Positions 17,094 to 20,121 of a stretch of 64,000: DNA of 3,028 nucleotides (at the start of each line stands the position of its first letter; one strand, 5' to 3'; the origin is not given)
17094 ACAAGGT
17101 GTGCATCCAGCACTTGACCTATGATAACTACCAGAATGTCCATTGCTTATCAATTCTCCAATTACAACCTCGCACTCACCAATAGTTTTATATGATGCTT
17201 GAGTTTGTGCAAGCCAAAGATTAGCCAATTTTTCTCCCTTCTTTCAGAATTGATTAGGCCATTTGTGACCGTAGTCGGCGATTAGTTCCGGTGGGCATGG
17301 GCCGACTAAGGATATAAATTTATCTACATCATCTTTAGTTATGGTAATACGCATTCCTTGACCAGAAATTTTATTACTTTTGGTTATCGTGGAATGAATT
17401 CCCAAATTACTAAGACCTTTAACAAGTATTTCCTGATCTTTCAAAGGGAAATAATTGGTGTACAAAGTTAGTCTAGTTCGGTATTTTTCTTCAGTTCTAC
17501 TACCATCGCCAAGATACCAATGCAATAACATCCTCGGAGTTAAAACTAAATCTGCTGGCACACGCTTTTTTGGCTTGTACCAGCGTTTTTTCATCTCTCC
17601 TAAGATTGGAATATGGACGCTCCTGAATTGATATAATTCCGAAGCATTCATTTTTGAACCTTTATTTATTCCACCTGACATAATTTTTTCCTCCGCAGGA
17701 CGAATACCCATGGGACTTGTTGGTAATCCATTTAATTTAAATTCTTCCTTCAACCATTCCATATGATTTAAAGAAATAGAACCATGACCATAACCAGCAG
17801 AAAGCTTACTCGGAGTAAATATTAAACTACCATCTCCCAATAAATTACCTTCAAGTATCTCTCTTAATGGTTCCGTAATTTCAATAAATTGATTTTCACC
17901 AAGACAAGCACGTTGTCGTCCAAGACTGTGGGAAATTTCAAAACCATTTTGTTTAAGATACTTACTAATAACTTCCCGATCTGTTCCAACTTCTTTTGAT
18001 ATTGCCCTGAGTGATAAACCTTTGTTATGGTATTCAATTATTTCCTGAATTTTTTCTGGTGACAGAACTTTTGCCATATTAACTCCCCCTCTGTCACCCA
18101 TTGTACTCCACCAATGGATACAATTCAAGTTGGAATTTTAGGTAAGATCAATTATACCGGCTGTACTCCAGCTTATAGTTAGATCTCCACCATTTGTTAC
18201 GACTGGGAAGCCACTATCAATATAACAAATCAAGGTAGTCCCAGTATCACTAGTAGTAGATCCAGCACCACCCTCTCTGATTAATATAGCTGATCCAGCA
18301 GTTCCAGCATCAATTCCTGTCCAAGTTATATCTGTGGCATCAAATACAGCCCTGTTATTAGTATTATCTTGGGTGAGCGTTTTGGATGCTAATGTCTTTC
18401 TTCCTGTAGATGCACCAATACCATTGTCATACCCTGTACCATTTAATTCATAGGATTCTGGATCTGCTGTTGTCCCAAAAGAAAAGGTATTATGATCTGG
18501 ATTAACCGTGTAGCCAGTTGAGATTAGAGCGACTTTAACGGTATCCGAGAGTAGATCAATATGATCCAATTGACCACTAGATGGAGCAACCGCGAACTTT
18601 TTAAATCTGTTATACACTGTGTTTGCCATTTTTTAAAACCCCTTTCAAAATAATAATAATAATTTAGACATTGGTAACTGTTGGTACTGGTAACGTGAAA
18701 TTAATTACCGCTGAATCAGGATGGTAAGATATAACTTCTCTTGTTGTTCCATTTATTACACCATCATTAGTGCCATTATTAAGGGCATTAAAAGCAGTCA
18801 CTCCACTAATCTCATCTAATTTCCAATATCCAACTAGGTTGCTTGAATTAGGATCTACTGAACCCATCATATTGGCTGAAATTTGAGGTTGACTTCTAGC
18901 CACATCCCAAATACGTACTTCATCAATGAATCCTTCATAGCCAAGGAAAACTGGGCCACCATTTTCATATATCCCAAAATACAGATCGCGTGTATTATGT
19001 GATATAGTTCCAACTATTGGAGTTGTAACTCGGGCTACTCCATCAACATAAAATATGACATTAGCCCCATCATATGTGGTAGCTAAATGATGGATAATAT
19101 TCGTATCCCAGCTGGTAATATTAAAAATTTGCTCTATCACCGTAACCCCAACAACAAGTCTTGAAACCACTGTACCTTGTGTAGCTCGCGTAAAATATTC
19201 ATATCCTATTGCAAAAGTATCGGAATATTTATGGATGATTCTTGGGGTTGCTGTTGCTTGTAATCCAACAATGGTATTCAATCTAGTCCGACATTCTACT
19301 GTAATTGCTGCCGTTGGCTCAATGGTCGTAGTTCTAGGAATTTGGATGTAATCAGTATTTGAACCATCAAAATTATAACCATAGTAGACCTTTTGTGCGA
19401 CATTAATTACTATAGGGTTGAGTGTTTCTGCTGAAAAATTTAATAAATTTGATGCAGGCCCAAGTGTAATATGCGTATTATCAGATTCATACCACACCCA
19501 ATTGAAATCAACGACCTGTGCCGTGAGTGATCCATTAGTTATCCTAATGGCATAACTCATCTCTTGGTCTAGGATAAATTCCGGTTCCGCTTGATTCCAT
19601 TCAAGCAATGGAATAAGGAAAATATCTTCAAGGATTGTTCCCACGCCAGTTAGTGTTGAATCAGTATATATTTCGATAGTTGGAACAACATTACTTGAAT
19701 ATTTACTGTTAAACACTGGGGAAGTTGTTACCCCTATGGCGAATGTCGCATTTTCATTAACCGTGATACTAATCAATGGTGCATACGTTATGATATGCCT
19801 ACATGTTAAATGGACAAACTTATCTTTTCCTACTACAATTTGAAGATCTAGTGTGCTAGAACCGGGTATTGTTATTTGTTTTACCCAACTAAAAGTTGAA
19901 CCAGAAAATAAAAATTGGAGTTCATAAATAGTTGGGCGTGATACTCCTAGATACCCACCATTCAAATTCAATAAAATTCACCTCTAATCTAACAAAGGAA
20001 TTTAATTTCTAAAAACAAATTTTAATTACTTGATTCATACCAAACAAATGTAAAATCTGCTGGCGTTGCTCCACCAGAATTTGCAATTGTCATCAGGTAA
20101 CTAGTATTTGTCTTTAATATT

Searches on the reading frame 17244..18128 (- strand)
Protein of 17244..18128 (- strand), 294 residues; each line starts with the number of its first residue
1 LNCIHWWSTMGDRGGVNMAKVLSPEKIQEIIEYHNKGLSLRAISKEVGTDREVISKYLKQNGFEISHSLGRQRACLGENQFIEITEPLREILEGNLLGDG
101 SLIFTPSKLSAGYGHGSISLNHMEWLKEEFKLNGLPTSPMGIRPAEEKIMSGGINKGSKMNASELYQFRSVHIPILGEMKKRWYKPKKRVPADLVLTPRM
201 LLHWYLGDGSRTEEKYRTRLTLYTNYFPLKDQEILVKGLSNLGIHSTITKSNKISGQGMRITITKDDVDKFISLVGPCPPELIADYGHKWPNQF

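Call 45: search_protein_families(library=pfam, proteins=[window:17244-18128:-], max_evalue=0.01)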
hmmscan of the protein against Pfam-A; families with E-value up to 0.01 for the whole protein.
window:17244-18128:- (294 aa): 3 families
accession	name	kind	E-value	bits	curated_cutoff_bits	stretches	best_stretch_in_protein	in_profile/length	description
PF03161.18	LAGLIDADG_2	-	2.2e-18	67.2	25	1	89-271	1-168/168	LAGLIDADG DNA endonuclease family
PF13936.12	HTH_38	-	6.8e-06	26.2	27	1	22-61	5-44/44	Helix-turn-helix domain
PF14528.11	LAGLIDADG_3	-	0.003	18.2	22.5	1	200-276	6-82/82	LAGLIDADG-like domain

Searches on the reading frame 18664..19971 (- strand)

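Call 14: search_protein_families(library=phrogs, proteins=[window:18664-19971:-], max_evalue=0.00001)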
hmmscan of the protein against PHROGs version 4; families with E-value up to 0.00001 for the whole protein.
window:18664-19971:- (435 aa): 3 families
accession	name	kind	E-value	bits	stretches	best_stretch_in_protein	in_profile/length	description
phrog_21223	-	unknown function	5.2e-09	36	1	285-409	94-221/710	-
phrog_5335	-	unknown function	7.7e-08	33.2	1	26-164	39-185/191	-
phrog_18503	-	unknown function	3.3e-07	30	0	199-363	546-702/844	-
